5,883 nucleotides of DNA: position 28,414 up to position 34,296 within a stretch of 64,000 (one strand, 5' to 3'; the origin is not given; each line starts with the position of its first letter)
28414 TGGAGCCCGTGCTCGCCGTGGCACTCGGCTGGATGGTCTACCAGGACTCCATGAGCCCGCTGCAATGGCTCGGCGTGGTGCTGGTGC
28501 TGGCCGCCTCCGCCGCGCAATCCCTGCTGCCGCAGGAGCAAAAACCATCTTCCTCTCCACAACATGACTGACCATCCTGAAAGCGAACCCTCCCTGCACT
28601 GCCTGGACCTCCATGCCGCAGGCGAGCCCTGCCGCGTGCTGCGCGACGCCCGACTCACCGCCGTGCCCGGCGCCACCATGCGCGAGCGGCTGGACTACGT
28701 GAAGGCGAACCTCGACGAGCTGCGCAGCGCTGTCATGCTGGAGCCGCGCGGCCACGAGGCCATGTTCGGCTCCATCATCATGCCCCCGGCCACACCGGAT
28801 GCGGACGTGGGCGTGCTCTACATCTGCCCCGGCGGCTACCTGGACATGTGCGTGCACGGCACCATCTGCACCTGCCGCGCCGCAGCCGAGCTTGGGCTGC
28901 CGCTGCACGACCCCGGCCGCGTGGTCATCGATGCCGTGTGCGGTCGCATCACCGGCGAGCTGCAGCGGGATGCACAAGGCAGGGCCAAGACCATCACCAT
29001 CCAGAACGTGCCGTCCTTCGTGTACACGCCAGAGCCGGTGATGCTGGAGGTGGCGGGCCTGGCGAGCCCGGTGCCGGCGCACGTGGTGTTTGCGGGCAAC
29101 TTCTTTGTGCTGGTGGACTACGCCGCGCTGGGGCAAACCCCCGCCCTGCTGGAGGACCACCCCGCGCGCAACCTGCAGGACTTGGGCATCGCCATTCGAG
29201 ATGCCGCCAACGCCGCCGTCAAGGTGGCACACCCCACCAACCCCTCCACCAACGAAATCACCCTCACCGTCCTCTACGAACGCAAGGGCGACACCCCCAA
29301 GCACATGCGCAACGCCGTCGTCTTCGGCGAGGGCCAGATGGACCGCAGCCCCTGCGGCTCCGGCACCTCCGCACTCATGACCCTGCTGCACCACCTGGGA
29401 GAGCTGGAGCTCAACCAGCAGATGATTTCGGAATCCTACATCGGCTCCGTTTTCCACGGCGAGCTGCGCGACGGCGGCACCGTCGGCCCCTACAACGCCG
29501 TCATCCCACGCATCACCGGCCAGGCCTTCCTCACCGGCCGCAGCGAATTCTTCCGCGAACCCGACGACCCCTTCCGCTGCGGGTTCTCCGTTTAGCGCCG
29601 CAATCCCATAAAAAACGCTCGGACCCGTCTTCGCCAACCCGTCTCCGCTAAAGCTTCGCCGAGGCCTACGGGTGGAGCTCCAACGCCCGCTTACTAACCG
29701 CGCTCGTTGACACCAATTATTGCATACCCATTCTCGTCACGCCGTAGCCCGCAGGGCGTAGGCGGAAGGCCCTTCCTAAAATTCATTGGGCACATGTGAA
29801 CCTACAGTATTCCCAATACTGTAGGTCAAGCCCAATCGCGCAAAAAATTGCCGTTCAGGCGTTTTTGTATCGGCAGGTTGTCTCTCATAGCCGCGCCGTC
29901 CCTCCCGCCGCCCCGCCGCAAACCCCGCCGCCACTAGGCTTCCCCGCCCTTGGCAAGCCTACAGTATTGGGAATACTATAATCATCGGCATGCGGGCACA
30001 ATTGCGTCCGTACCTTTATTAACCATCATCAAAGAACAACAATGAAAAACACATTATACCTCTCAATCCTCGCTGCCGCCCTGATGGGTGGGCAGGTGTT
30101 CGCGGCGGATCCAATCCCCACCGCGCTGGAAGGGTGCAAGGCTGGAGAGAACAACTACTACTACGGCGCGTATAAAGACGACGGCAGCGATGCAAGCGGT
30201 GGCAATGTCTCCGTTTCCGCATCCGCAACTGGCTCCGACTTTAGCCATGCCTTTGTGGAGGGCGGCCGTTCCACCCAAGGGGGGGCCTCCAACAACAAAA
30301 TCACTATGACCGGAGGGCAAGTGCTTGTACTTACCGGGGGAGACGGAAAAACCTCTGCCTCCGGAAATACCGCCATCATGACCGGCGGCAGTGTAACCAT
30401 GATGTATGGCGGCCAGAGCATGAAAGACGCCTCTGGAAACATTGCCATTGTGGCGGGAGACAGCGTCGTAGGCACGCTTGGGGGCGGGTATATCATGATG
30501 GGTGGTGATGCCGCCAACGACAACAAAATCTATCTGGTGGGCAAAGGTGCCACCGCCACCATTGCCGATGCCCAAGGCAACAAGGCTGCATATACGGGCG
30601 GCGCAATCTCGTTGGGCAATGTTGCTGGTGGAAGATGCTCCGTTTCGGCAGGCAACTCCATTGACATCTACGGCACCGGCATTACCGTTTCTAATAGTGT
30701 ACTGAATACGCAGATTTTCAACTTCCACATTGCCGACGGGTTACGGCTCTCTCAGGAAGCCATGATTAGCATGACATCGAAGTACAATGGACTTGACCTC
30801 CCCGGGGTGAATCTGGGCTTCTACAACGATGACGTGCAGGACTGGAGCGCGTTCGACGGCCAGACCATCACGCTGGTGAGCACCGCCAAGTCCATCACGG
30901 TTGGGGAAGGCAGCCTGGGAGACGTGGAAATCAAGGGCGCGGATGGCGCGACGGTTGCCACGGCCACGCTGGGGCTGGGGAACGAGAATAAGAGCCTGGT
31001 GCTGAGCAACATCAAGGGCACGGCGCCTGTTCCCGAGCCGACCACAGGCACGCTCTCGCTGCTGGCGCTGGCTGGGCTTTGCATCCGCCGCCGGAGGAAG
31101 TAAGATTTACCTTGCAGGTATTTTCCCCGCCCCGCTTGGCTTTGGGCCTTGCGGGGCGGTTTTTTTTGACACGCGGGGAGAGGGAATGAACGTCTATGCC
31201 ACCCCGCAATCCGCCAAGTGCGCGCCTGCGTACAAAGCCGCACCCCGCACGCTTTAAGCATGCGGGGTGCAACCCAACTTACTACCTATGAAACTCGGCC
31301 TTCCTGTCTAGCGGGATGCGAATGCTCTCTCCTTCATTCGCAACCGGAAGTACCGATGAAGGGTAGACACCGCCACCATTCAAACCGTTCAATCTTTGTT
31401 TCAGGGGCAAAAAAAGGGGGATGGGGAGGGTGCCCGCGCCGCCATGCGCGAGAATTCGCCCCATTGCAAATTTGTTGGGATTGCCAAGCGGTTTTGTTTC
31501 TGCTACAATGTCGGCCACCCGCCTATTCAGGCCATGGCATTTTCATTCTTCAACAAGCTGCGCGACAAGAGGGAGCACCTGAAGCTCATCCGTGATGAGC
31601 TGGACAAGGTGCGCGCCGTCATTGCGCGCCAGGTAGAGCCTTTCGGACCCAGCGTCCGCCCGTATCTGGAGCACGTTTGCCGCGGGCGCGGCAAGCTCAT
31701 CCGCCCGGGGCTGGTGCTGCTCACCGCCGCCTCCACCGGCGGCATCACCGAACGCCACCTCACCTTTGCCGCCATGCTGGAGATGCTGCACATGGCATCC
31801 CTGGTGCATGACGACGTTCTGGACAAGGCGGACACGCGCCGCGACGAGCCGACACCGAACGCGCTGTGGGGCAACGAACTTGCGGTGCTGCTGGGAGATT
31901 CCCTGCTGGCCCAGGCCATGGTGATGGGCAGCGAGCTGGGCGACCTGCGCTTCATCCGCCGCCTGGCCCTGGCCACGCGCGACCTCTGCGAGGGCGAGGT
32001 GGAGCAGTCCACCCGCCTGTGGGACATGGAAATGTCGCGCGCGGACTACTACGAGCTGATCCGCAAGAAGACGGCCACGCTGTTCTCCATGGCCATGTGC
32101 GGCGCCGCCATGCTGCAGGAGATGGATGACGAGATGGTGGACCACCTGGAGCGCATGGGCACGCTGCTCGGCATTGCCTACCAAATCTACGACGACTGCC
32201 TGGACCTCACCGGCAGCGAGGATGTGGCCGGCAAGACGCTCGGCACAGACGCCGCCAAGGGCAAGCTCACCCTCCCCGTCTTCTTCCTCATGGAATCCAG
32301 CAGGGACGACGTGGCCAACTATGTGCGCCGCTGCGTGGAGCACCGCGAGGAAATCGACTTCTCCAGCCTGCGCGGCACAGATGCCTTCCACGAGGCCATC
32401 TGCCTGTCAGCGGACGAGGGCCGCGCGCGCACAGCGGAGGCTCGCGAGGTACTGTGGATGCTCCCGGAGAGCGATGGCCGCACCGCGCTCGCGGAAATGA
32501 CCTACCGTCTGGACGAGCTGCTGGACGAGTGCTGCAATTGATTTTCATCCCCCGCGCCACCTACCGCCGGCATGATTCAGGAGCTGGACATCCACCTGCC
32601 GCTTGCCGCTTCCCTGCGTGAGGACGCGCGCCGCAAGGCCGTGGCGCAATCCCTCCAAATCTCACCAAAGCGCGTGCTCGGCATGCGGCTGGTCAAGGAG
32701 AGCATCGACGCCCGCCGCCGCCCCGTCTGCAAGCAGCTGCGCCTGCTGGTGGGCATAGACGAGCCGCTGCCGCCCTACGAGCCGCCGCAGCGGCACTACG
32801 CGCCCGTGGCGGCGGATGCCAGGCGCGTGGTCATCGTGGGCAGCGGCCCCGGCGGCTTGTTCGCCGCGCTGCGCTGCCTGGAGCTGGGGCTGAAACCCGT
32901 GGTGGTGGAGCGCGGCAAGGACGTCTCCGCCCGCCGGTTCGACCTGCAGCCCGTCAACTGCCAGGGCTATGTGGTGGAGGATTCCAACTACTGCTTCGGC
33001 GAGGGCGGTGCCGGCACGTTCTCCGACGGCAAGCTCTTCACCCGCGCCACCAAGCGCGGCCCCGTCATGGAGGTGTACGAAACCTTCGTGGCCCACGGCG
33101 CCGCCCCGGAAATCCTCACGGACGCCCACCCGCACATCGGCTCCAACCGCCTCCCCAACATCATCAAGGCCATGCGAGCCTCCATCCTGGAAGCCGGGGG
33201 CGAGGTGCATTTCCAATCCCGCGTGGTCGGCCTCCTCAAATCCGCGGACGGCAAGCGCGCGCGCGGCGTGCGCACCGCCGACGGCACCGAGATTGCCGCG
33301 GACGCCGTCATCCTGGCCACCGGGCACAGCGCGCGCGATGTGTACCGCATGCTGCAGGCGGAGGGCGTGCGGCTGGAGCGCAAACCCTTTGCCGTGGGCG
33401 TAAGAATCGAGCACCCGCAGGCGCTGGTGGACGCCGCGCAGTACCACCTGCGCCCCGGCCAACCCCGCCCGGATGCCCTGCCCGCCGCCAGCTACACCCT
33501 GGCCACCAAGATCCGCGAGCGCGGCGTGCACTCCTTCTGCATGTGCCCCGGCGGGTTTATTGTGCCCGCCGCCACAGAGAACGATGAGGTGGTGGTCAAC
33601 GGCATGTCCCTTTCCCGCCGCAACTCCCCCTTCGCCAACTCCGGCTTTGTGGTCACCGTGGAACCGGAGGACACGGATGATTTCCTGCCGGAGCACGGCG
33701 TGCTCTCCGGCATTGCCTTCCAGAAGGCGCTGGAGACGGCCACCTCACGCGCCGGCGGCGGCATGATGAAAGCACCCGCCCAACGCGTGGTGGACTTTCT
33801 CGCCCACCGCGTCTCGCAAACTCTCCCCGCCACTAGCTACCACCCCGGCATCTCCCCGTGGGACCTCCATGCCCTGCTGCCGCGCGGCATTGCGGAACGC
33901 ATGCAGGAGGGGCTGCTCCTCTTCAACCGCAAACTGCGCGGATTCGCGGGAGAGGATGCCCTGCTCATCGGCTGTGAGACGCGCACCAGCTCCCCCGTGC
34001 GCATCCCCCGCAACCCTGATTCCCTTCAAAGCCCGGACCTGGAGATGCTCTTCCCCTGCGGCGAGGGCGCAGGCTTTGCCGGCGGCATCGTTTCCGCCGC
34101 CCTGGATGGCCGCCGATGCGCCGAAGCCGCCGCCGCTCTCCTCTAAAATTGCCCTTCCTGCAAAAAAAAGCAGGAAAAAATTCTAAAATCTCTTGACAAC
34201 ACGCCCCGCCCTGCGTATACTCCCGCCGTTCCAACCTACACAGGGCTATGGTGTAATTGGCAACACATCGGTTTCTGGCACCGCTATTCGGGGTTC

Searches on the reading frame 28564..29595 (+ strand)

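Call 95: search_protein_families(library=pfam, proteins=[window:28564-29595:+], max_evalue=0.00001)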
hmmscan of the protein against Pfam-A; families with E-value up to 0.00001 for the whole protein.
window:28564-29595:+ (343 aa): 1 family
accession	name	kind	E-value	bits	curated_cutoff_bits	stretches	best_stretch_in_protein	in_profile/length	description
PF05544.16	Pro_racemase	-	3e-89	299.7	27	1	13-341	1-324/325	Proline racemase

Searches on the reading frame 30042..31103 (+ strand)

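Call 36: search_protein_families(library=pfam, proteins=[window:30042-31103:+], max_evalue=0.001)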
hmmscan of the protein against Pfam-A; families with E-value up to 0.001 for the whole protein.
window:30042-31103:+ (353 aa): 1 family
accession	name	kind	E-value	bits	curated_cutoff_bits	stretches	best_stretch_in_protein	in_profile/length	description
PF07589.16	PEP-CTERM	-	0.00028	21.3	20.7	1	329-351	1-24/24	PEP-CTERM motif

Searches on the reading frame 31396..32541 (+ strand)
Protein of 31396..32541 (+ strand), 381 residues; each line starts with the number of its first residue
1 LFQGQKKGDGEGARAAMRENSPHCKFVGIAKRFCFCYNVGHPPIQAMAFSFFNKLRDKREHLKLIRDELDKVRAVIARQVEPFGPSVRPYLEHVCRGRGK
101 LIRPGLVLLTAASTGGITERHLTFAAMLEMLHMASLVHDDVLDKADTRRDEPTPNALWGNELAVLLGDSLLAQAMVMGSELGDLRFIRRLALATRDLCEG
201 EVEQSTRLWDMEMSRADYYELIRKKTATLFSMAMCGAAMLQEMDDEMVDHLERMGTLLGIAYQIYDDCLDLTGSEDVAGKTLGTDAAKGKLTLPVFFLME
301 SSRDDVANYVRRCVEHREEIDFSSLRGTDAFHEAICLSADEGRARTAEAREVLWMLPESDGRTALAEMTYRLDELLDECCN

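Call 36: search_protein_families(library=pfam, proteins=[window:31396-32541:+], max_evalue=0.001)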
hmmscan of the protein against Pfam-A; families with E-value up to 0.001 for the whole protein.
window:31396-32541:+ (381 aa): 1 family
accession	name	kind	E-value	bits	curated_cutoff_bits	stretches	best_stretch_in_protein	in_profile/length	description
PF00348.22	polyprenyl_synt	-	2.1e-59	201.2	27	1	90-318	7-238/251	Polyprenyl synthetase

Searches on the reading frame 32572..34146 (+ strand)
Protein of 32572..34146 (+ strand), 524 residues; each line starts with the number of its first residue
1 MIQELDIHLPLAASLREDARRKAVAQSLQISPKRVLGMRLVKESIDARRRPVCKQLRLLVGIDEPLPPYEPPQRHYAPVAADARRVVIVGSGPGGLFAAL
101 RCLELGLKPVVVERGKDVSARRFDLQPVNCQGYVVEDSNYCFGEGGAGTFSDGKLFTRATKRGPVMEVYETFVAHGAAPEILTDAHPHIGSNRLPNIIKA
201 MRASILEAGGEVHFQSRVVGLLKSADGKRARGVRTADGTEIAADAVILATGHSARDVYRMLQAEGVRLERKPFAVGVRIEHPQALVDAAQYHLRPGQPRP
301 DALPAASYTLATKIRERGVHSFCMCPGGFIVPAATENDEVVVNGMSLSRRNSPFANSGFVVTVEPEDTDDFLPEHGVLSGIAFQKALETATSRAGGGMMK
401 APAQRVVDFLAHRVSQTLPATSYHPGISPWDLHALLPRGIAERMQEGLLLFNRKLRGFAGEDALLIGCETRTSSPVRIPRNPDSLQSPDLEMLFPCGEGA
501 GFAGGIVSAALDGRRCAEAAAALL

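Call 36: search_protein_families(library=pfam, proteins=[window:32572-34146:+], max_evalue=0.001)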
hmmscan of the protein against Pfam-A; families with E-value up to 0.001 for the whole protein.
window:32572-34146:+ (524 aa): 11 families
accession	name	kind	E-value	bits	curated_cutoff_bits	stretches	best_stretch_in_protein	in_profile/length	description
PF21688.3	FAD-depend_C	-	1.1e-69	235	27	1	272-472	1-197/197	FAD-dependent protein, C-terminal domain-like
PF01266.30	DAO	-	8.2e-12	45.7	27.9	1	197-269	151-220/353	FAD dependent oxidoreductase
PF07992.20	Pyr_redox_2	-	1.8e-09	37.9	26.1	0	183-268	171-251/291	Pyridine nucleotide-disulphide oxidoreductase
PF00890.30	FAD_binding_2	-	1.6e-08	34.6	20.4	1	86-117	2-33/414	FAD binding domain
PF03486.20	HI0933_like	-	1.1e-07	32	50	0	85-119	2-36/244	HI0933-like protein Rossmann domain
PF12831.13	FAD_oxidored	-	8.3e-07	29.1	27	0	86-115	2-31/416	FAD dependent oxidoreductase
PF13454.12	NAD_binding_9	-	2.3e-05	24.9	21.8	1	211-252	115-154/155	FAD-NAD(P)-binding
PF01593.30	Amino_oxidase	-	3.8e-05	23.6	19.8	1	192-253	204-257/443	Flavin containing amine oxidoreductase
PF01494.25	FAD_binding_3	-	0.0001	22.1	22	0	85-117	3-35/349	FAD binding domain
PF13738.12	Pyr_redox_3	-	0.0004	20.2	30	0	87-118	1-33/305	Pyridine nucleotide-disulphide oxidoreductase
PF01134.28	GIDA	-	0.00095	18.8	22.1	0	215-252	114-150/391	Glucose inhibited division protein A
